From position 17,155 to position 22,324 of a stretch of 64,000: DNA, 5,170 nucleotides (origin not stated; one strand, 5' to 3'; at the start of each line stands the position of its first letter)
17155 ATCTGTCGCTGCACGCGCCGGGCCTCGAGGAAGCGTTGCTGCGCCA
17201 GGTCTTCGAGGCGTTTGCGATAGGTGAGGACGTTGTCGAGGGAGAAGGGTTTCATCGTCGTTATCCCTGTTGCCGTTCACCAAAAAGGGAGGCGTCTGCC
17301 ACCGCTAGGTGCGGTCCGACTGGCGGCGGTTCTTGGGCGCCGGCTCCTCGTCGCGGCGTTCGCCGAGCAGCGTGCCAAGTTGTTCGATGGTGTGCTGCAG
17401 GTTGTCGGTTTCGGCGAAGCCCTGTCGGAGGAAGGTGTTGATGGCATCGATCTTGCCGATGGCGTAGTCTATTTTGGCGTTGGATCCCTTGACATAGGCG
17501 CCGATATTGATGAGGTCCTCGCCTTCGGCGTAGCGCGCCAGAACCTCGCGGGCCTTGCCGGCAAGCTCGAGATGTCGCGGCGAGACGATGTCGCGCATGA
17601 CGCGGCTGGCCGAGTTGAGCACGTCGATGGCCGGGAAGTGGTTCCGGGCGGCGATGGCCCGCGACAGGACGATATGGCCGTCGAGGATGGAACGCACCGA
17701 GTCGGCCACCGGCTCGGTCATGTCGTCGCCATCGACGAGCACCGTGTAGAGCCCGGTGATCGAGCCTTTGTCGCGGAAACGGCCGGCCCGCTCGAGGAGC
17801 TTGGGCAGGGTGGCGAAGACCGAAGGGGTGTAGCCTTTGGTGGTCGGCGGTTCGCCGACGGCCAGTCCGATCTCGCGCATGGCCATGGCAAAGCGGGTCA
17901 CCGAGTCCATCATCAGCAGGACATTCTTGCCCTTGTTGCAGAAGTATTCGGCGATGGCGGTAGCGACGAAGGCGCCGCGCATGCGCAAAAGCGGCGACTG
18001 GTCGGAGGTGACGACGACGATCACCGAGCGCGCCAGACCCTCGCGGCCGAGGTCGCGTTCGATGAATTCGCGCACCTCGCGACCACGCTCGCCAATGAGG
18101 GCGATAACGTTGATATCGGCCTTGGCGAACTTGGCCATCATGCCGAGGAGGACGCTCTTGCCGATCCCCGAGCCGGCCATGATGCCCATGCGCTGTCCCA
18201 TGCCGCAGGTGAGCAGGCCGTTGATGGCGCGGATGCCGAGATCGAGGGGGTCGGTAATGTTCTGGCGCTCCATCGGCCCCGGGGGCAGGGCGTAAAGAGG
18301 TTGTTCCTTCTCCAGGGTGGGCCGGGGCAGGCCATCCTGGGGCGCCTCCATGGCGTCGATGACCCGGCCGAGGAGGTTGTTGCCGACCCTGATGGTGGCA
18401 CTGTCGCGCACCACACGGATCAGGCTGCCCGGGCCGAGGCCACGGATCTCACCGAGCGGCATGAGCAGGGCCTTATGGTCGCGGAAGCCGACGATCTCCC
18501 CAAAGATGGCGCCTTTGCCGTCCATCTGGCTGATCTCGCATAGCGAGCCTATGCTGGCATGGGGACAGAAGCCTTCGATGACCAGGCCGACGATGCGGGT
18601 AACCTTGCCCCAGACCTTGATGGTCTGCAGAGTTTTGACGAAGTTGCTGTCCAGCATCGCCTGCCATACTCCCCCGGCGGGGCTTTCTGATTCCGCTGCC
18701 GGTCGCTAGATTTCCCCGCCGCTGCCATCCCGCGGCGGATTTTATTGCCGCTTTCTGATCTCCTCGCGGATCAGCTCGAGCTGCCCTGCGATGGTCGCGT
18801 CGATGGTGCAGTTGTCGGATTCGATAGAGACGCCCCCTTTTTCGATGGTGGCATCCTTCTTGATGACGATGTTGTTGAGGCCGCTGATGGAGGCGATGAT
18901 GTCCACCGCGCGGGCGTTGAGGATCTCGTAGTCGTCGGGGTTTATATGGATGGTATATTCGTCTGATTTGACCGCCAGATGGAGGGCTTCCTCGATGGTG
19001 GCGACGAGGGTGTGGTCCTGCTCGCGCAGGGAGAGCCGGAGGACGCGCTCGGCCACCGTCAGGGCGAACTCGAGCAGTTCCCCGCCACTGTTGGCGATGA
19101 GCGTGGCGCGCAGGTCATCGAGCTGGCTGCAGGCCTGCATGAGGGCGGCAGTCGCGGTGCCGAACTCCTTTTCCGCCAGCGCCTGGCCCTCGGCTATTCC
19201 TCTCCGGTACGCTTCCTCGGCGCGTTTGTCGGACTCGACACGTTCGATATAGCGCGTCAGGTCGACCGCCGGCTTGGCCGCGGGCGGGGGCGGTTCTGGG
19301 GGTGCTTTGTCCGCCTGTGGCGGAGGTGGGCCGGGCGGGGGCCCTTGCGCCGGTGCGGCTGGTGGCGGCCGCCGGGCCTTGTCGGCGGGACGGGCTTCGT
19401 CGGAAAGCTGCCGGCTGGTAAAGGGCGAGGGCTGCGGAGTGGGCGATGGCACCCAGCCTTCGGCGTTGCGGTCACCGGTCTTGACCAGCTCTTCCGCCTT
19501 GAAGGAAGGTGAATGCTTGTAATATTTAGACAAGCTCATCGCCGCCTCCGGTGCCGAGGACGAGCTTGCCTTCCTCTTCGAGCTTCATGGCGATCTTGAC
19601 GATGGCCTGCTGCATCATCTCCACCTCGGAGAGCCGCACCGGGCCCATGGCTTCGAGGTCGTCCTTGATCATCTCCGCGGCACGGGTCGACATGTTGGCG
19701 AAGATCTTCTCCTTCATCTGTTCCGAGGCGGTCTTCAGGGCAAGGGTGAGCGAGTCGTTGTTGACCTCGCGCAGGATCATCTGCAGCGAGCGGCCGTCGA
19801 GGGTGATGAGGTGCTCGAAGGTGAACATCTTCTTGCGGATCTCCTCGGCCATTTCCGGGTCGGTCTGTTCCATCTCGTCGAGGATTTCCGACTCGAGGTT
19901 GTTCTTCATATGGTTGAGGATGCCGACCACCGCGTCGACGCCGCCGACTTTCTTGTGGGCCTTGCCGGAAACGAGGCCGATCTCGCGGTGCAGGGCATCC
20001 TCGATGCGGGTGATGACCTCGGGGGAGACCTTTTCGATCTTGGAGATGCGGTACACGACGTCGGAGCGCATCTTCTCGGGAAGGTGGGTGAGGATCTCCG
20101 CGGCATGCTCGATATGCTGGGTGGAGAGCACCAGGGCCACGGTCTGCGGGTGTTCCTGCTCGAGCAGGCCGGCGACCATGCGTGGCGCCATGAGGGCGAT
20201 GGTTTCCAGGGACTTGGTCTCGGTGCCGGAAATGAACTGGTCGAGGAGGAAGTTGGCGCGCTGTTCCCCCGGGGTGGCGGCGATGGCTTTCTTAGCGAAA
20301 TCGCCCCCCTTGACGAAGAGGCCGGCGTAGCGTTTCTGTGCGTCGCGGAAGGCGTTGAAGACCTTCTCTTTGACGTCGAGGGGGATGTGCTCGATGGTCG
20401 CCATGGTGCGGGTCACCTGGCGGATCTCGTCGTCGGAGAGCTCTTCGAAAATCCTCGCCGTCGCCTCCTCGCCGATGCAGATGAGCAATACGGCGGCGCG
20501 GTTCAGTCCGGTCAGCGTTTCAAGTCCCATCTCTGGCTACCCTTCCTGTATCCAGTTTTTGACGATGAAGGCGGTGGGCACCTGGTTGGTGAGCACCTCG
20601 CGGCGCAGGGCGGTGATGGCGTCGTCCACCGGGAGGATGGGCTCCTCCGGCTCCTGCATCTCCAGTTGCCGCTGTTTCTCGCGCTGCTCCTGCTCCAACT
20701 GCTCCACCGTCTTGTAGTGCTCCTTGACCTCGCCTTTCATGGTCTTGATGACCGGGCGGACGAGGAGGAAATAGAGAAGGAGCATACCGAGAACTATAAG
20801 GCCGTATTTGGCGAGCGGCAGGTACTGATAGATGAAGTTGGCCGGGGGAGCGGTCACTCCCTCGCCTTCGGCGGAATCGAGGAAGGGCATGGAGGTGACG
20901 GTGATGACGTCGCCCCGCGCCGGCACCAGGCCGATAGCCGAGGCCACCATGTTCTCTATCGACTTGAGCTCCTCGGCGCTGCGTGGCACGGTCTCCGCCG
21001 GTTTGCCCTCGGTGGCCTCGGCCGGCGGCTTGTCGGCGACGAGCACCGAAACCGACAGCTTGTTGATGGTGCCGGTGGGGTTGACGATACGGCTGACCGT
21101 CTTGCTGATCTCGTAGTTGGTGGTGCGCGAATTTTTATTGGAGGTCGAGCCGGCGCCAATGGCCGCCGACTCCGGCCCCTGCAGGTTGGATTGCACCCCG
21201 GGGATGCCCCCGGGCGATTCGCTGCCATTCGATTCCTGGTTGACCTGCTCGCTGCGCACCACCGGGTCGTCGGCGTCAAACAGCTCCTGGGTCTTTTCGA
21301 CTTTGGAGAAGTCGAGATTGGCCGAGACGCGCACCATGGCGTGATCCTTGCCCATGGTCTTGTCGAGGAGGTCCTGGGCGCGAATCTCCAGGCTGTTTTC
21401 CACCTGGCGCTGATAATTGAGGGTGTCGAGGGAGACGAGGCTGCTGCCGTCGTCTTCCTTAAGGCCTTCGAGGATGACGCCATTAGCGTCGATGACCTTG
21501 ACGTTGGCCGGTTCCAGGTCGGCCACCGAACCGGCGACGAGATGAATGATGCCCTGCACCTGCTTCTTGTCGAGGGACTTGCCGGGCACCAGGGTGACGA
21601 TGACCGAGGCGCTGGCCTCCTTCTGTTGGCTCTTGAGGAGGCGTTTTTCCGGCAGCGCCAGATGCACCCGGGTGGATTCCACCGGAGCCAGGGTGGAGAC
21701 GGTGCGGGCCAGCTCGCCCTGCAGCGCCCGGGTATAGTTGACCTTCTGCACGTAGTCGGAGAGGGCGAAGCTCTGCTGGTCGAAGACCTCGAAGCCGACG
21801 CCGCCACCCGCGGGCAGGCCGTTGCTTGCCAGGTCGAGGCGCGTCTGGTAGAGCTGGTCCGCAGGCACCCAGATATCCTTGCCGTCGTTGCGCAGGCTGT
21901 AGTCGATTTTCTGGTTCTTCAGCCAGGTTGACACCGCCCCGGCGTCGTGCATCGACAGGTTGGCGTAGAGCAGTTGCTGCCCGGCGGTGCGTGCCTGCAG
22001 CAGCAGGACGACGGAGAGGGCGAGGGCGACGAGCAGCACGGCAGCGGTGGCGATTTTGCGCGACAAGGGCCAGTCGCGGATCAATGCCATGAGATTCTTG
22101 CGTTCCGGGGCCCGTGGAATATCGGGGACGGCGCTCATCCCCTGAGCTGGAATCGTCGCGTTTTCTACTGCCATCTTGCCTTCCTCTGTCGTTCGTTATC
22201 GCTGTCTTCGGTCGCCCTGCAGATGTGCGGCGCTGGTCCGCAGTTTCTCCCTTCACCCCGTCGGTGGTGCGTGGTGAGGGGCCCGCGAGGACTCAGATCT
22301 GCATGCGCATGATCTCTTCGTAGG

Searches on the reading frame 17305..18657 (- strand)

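Call 23: search_protein_families(library=pfam, proteins=[window:17305-18657:-], max_evalue=0.00001)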
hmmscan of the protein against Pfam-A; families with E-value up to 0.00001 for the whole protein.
window:17305-18657:- (450 aa): 3 families
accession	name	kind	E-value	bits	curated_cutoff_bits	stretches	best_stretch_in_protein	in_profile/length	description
PF00006.31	ATP-synt_ab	-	1.9e-89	299.4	29.5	1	141-351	1-213/213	ATP synthase alpha/beta family, nucleotide-binding domain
PF18269.6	T3SS_ATPase_C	-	9.2e-25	86.8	22.7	1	358-427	1-70/72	T3SS EscN ATPase C-terminal domain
PF02874.29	ATP-synt_ab_N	-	1.1e-06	29.5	20.9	1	19-80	1-65/69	ATP synthase alpha/beta family, beta-barrel domain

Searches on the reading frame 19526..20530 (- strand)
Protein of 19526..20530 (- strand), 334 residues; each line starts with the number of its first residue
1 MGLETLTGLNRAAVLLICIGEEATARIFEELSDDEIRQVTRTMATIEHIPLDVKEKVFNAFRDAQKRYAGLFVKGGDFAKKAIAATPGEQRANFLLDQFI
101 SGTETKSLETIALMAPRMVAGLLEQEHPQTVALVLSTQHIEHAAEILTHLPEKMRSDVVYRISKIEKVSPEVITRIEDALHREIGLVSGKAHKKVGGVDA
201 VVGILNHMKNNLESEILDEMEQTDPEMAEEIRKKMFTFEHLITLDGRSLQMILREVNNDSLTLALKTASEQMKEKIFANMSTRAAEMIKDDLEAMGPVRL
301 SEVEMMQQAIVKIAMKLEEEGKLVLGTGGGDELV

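Call 23: search_protein_families(library=pfam, proteins=[window:19526-20530:-], max_evalue=0.00001)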
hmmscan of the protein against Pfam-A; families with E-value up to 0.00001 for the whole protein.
window:19526-20530:- (334 aa): 4 families
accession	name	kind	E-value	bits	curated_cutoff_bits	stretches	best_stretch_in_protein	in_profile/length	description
PF01706.21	FliG_C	-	5.3e-45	152.6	23.3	1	219-325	2-108/108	FliG C-terminal domain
PF14841.11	FliG_M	-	1e-31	109.4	25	1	116-187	1-72/76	FliG middle domain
PF14842.11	FliG_N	-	7.8e-31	107.2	25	1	6-106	2-102/104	FliG N-terminal domain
PF03448.22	MgtE_N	-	1.9e-07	31.9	25.9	0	114-161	37-84/102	MgtE intracellular N domain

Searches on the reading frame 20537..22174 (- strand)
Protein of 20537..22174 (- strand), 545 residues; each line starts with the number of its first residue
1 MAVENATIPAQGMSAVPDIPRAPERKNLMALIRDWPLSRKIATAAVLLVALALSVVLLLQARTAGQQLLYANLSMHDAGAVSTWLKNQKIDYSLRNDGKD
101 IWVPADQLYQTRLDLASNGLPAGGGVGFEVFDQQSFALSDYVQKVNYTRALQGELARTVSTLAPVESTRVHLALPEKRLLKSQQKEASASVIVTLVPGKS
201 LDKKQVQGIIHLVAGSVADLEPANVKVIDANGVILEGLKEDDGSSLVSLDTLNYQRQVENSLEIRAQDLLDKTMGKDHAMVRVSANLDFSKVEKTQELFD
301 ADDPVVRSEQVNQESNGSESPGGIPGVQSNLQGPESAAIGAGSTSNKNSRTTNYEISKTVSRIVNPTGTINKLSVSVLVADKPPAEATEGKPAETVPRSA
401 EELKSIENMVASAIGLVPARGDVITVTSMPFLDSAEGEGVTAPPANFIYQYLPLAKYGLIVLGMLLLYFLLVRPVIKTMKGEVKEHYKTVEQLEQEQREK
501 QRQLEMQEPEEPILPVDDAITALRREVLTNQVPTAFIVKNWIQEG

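Call 23: search_protein_families(library=pfam, proteins=[window:20537-22174:-], max_evalue=0.00001)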
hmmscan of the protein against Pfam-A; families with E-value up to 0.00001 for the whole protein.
window:20537-22174:- (545 aa): 2 families
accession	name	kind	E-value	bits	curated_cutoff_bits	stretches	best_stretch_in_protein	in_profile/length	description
PF01514.23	YscJ_FliF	-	1.4e-61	208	24.4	1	66-236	6-178/179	Secretory protein of YscJ/FliF family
PF08345.17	YscJ_FliF_C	-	6.9e-45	153.5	23.8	1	270-431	1-147/147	Flagellar M-ring protein C-terminal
